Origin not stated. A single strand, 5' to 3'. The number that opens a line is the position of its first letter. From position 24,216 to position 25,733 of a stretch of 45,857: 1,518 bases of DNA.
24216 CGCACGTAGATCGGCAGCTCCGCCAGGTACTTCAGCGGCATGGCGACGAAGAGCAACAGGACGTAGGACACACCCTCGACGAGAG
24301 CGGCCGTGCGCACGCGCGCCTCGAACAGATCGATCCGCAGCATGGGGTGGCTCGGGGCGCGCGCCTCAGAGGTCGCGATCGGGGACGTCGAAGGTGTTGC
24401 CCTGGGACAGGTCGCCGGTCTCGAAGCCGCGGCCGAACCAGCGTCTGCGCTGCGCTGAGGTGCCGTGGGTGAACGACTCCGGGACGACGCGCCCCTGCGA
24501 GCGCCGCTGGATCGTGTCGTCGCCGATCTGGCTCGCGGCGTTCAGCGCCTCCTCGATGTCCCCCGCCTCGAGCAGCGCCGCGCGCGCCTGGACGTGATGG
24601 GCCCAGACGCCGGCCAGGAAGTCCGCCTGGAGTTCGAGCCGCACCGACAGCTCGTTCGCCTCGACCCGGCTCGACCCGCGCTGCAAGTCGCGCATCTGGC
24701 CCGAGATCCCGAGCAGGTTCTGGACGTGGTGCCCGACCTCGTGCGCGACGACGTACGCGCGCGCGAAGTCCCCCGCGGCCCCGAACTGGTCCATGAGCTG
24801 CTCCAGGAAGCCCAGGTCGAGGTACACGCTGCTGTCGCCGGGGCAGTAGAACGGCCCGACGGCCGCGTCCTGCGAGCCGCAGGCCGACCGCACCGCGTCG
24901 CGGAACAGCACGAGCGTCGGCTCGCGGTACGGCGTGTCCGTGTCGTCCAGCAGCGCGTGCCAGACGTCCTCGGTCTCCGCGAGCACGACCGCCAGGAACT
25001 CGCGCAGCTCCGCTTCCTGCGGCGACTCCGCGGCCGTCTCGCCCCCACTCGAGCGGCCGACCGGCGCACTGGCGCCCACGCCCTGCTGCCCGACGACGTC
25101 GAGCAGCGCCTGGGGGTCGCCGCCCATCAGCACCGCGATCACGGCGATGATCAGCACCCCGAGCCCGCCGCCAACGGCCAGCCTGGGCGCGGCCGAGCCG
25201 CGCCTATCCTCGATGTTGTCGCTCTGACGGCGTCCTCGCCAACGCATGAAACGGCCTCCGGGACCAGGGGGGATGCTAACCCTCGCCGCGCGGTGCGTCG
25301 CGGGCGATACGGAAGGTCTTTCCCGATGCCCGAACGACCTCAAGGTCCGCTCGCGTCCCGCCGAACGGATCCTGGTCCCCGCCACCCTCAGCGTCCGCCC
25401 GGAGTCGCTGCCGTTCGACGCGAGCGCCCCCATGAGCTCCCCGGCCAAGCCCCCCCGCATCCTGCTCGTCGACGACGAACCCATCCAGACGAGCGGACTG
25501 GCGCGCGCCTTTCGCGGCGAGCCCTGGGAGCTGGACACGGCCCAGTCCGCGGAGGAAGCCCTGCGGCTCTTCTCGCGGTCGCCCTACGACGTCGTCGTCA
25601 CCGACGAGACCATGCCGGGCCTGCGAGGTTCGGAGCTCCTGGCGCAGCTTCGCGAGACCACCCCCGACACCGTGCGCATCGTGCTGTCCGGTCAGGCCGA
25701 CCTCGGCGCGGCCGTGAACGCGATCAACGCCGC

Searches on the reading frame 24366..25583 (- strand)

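Call 70: search_protein_families(library=pfam, proteins=[window:24366-25583:-], max_evalue=0.00001)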
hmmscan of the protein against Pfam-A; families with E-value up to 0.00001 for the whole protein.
window:24366-25583:- (405 aa): 1 family
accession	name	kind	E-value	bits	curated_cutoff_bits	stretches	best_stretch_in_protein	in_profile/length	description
PF04228.19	Zn_peptidase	-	8.3e-112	373.8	23.2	1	113-398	1-290/290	Putative neutral zinc metallopeptidase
